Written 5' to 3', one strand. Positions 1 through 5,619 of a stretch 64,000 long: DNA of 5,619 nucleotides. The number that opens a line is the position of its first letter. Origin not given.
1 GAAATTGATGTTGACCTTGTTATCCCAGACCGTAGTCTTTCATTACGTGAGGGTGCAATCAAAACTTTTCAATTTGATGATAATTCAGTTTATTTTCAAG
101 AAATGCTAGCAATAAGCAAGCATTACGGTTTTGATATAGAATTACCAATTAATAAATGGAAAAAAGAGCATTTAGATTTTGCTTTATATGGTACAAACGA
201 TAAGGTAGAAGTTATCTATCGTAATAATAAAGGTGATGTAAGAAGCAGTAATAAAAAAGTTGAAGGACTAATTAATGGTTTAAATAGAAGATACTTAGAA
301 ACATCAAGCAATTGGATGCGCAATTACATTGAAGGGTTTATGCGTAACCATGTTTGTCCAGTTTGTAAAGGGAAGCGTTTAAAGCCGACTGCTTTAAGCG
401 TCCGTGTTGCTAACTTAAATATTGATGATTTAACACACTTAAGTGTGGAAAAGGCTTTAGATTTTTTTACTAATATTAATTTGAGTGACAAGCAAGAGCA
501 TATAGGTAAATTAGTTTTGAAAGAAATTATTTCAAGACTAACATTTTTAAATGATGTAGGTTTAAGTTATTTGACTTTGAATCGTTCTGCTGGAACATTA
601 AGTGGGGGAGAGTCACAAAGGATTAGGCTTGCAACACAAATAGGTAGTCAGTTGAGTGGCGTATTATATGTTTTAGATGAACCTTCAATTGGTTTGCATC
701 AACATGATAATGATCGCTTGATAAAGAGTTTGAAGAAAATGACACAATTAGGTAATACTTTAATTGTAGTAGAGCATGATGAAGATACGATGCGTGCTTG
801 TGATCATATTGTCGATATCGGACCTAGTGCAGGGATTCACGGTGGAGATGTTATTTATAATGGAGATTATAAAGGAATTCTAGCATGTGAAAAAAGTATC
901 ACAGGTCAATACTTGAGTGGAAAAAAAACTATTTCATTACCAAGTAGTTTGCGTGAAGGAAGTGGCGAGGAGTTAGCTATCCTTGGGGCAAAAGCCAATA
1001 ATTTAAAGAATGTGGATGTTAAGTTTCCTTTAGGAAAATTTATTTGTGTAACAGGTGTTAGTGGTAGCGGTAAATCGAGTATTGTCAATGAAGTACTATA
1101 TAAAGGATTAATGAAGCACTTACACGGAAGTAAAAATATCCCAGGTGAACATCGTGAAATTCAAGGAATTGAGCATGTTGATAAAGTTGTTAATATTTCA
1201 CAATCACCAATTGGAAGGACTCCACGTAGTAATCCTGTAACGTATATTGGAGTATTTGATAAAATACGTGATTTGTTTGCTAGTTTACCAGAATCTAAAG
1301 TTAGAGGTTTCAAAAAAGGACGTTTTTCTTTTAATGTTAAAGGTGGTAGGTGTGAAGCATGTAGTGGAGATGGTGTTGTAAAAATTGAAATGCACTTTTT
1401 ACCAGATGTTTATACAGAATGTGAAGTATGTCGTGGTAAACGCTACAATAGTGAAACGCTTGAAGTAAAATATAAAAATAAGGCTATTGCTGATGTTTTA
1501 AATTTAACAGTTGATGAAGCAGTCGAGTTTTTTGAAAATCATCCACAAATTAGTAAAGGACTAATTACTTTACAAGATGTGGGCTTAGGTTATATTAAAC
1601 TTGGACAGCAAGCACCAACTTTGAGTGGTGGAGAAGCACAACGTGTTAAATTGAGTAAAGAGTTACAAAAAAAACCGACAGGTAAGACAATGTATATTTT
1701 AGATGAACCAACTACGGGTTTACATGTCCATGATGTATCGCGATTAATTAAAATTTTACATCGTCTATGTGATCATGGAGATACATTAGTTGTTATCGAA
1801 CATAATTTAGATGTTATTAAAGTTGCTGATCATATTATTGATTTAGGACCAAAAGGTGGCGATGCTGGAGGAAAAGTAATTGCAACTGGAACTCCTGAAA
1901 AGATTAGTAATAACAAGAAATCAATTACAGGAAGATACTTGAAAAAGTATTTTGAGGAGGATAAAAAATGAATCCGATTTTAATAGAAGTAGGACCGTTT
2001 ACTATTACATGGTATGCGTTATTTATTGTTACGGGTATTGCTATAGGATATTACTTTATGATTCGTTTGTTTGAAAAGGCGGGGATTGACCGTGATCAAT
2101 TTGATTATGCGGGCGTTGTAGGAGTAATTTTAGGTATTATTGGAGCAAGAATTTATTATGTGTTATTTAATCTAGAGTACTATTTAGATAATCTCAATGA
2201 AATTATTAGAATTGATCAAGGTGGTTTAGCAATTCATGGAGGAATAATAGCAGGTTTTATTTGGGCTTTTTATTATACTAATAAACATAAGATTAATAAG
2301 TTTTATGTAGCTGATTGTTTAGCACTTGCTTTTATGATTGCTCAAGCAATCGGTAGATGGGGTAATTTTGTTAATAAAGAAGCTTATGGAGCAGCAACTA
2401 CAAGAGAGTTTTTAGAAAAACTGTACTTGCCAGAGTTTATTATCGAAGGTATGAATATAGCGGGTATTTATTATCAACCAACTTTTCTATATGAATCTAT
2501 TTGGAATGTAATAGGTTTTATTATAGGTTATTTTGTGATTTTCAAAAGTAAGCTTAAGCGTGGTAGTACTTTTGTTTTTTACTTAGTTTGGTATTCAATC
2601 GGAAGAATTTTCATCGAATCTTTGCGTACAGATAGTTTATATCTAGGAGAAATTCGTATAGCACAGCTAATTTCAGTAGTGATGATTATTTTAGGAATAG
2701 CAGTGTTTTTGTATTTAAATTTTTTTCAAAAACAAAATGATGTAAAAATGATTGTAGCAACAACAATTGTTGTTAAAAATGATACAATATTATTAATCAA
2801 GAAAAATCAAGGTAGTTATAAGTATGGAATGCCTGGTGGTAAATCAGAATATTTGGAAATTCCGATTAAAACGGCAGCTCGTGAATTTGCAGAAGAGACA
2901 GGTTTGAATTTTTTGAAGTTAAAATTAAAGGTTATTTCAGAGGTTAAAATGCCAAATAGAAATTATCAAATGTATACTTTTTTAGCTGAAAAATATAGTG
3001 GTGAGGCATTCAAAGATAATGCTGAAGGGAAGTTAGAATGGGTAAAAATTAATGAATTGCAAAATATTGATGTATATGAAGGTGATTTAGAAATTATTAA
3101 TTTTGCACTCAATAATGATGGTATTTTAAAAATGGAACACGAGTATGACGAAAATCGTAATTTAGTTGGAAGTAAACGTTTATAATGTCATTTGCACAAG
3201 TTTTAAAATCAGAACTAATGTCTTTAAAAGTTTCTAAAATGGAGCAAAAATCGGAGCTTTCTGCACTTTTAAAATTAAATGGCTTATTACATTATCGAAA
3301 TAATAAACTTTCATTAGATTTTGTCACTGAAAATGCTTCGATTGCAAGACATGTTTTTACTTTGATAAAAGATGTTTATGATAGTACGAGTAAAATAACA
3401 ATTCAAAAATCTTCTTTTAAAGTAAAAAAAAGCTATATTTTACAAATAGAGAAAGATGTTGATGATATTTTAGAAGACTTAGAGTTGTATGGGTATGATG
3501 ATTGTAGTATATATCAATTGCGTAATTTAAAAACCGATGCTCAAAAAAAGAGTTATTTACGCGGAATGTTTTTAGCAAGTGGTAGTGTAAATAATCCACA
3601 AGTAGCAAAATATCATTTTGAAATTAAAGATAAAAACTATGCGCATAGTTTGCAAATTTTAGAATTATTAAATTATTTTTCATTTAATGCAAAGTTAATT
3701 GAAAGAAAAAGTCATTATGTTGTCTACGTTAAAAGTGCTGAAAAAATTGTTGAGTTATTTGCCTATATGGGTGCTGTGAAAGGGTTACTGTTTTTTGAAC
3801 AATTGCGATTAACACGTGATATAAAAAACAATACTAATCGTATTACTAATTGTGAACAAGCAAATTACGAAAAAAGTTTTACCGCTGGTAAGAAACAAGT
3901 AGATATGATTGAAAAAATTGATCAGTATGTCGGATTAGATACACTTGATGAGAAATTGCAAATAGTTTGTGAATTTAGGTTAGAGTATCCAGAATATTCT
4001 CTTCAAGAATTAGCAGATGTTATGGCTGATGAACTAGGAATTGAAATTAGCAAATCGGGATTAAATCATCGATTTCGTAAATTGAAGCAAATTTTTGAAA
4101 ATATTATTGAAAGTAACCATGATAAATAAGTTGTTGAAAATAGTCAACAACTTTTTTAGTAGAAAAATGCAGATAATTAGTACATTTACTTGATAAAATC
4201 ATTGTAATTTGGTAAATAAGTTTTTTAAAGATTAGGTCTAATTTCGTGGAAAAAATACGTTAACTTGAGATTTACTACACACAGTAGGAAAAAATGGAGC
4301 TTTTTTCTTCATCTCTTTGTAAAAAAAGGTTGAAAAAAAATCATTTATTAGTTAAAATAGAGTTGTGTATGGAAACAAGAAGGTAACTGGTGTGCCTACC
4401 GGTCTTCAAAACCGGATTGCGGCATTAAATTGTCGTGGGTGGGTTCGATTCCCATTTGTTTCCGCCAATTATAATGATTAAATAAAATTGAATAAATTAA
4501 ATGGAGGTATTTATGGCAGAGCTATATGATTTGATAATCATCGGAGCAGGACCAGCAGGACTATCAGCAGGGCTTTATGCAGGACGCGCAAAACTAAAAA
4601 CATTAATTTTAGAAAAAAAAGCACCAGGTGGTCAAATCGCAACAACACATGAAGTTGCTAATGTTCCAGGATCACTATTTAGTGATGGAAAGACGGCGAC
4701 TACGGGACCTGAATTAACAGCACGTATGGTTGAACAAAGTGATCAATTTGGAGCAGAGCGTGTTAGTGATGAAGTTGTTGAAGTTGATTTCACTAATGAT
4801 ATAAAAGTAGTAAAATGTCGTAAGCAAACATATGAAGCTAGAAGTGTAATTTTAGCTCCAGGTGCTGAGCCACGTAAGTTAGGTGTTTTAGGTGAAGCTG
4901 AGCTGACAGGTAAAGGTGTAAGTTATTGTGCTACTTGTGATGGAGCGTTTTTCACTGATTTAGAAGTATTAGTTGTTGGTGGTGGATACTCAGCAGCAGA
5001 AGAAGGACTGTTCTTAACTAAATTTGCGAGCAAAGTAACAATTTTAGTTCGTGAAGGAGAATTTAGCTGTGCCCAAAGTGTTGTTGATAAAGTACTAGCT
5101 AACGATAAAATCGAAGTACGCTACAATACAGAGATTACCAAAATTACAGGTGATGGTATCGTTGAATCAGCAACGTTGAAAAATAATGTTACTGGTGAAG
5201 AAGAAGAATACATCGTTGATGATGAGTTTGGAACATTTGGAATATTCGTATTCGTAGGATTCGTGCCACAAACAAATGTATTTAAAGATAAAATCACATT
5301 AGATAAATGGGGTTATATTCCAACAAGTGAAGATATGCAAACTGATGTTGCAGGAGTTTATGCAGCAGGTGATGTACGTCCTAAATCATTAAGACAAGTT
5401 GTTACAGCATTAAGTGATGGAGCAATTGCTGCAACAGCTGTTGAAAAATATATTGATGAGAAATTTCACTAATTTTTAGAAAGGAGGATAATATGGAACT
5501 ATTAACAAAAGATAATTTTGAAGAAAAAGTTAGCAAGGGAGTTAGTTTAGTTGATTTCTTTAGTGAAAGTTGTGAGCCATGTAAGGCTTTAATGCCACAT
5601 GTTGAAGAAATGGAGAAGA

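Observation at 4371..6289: Selenocysteine decoding: tRNA-Sec heads a trxB-trxA-grdA cluster, and grdA carries the CFVU UGA codon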

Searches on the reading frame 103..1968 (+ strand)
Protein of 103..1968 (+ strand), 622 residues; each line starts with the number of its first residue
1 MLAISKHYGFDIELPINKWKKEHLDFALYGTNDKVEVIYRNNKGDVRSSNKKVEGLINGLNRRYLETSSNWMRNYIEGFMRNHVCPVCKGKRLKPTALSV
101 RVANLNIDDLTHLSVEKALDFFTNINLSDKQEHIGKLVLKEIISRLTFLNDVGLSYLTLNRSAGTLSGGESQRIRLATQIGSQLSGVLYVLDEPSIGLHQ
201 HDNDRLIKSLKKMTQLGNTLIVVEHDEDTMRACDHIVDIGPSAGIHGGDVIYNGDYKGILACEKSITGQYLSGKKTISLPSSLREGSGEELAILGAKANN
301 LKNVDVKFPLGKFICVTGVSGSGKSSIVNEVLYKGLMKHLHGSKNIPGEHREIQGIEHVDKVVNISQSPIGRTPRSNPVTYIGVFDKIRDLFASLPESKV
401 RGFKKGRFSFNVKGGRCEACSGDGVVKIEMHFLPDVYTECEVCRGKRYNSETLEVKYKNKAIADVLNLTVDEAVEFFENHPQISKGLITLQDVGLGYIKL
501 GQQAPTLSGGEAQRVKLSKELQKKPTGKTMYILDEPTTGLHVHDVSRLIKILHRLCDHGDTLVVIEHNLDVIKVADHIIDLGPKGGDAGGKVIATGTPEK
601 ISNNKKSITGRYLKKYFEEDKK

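Call 7: search_protein_families(library=ncbifam, proteins=[window:103-1968:+])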
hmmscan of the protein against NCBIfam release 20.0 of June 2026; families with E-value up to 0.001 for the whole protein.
window:103-1968:+ (622 aa): 173 families (the best 25 are shown)
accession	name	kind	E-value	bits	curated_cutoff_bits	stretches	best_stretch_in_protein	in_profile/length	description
NF001503.0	PRK00349.1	equivalog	1.4e-300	999.7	1147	1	3-618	326-942/943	excinuclease ABC subunit UvrA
TIGR00630.1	uvra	equivalog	2.4e-284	946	729.8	1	3-601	324-923/924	excinuclease ABC subunit UvrA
NF001885.0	PRK00635.1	equivalog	2.4e-158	528.9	3054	1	6-621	320-923/1809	excinuclease ABC subunit A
TIGR02857.1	CydD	equivalog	1.2e-33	116.9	435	3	492-581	443-529/529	thiol reductant ABC exporter subunit CydD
TIGR03608.1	L_ocin_972_ABC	subfamily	2.7e-32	111.9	254.85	2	481-581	110-206/206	putative bacteriocin export ABC transporter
TIGR04521.1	ECF_ATPase_2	equivalog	5.2e-32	111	330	3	490-609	128-240/279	energy-coupling factor transporter ATPase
NF040873.1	AztA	equivalog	4.5e-30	104.6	220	2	148-238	103-190/191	zinc ABC transporter ATP-binding protein AztA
TIGR02673.1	FtsE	equivalog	1.3e-27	96.8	264.85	3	489-577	121-205/214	cell division ATP-binding protein FtsE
TIGR03873.1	F420-0_ABC_ATP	hypoth_equivalog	1.9e-27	96.2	372.4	2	503-601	134-224/256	putative F420-0 ABC transporter ATP-binding protein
NF053840.1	MnTportMntADein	equivalog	2.3e-26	92.8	400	2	159-239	127-206/240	manganese ABC transporter ATP-binding protein MntA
TIGR04520.1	ECF_ATPase_1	equivalog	3.9e-26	92.1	315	3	501-611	131-233/269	energy-coupling factor transporter ATPase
NF010068.0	PRK13548.1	equivalog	9.5e-26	90.4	261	2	501-604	132-233/261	heme ABC transporter ATP-binding protein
NF002981.0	PRK03695.1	equivalog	1.4e-25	90.1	281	2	499-603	123-226/253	vitamin B12 ABC transporter ATP-binding protein BtuD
NF008379.0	PRK11174.1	equivalog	1.7e-25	89.7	684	2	126-259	444-570/588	heme ABC transporter permease/ATP-binding protein CydD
NF010170.0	PRK13651.1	equivalog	7.3e-25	87.5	432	2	493-605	152-256/308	cobalt transporter ATP-binding subunit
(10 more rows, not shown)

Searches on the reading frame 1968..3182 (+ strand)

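Call 7: search_protein_families(library=ncbifam, proteins=[window:1968-3182:+])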
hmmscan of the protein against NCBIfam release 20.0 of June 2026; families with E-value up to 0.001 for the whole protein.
window:1968-3182:+ (405 aa): 15 families
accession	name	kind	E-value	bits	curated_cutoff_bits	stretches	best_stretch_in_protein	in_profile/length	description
TIGR00544.1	lgt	equivalog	1.2e-60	205.3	118.9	1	2-258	11-273/280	prolipoprotein diacylglyceryl transferase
NF000778.0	PRK00052.3-4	equivalog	2.9e-31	109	334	1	1-256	1-250/252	prolipoprotein diacylglyceryl transferase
NF009611.0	PRK13108.1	equivalog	2.9e-28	99.1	636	1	8-249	18-273/476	prolipoprotein diacylglyceryl transferase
NF000784.0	PRK00052.4-5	subfamily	4.2e-28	98.3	409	1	1-137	1-137/298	prolipoprotein diacylglyceryl transferase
NF000779.0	PRK00052.3-5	equivalog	1.9e-20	73.8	405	1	1-218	6-204/257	prolipoprotein diacylglyceryl transferase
NF000780.0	PRK00052.4-1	equivalog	2.7e-20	72.9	547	1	13-256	30-277/327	prolipoprotein diacylglyceryl transferase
NF000775.0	PRK00052.2-5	equivalog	5.7e-20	71.8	428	1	11-251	20-278/288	prolipoprotein diacylglyceryl transferase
NF008044.0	PRK10776.1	equivalog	3.7e-11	43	148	1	264-378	7-124/130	8-oxo-dGTP diphosphatase MutT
TIGR00586.1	mutt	equivalog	9.1e-10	38.6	97.9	1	263-378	8-125/129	8-oxo-dGTP diphosphatase MutT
NF006530.0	PRK08999.1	equivalog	1.3e-09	37.5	245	1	262-379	8-127/315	Nudix family hydrolase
NF000777.0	PRK00052.3-2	equivalog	2.1e-06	27.5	558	1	84-223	111-247/310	prolipoprotein diacylglyceryl transferase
NF007834.0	PRK10546.1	equivalog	6.9e-05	22.7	156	1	263-376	6-121/135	pyrimidine (deoxy)nucleoside triphosphate diphosphatase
TIGR02705.1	nudix_YtkD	equivalog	0.0001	21.9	154.4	1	266-332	29-93/156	RNA deprotection pyrophosphohydrolase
NF006961.0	PRK09438.1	equivalog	0.0001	21.8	103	1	267-348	15-94/151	dihydroneopterin triphosphate diphosphatase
NF008736.0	PRK11762.1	equivalog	0.00011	21.8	169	1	256-349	46-139/186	ADP compounds hydrolase NudE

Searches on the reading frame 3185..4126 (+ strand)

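Call 7: search_protein_families(library=ncbifam, proteins=[window:3185-4126:+])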
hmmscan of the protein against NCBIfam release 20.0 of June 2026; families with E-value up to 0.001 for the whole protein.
window:3185-4126:+ (314 aa): 1 family
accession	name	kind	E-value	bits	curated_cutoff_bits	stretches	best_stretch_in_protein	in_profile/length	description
TIGR00647.1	DNA_bind_WhiA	equivalog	1.1e-86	290.8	44.1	1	7-303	4-302/304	DNA-binding protein WhiA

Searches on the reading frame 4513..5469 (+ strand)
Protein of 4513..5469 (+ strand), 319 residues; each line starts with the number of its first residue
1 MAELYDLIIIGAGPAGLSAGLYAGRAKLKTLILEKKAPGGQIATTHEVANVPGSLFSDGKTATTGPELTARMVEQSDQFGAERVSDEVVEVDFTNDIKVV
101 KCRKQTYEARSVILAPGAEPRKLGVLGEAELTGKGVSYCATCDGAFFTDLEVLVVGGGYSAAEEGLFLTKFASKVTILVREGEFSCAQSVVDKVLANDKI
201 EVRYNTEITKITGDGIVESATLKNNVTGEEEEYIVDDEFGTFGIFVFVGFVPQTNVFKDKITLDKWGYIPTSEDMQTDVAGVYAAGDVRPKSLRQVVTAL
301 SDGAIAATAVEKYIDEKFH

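Call 7: search_protein_families(library=ncbifam, proteins=[window:4513-5469:+])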
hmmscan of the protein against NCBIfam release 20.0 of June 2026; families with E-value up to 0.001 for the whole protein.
window:4513-5469:+ (319 aa): 67 families (the best 25 are shown)
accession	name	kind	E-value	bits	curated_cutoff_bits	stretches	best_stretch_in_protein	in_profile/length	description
TIGR03143.1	AhpF_homolog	hypoth_equivalog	2.2e-139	465.6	687.65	1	1-317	1-311/555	putative alkyl hydroperoxide reductase F subunit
TIGR01292.1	TRX_reduct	equivalog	1.4e-101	339.2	343.45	1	5-314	1-300/300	thioredoxin-disulfide reductase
TIGR03140.1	AhpF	equivalog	5.4e-57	193.5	502.9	1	3-309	211-507/515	alkyl hydroperoxide reductase subunit F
NF007614.0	PRK10262.1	equivalog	2.4e-52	178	644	1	6-316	8-316/321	thioredoxin-disulfide reductase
TIGR04018.1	Bthiol_YpdA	hypoth_equivalog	1.1e-22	80.2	339.9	2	86-289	91-289/316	YpdA family putative bacillithiol disulfide reductase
TIGR01350.1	lipoamide_DH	equivalog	1.2e-22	80.2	408.8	2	94-310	116-329/461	dihydrolipoyl dehydrogenase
NF004945.0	PRK06292.2-3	equivalog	6e-18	65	494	1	98-312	119-327/457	dihydrolipoyl dehydrogenase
NF004776.0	PRK06116.1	equivalog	1.8e-16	60.2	480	1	95-291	118-307/450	glutathione-disulfide reductase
TIGR02053.1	MerA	equivalog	2e-15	56.8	454.45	1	97-309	116-327/465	mercury(II) reductase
TIGR03385.1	CoA_CoA_reduc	equivalog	1e-14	54.2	578.8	1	82-290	73-284/439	CoA-disulfide reductase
NF004947.0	PRK06292.2-5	equivalog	1.1e-13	50.9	592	1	151-297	171-318/474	dihydrolipoyl dehydrogenase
NF004943.0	PRK06292.2-1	equivalog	1.7e-12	46.9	432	1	95-293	116-312/456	dihydrolipoyl dehydrogenase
TIGR01421.1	gluta_reduc_1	equivalog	3.2e-12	46.4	556.15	1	92-292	114-308/450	glutathione-disulfide reductase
NF004990.0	PRK06370.1-1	equivalog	1.1e-11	44.1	842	1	150-292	171-313/459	FAD-containing oxidoreductase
NF009409.0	PRK12770.1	subfamily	2.2e-11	43.4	343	1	9-317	23-353/360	putative glutamate synthase subunit beta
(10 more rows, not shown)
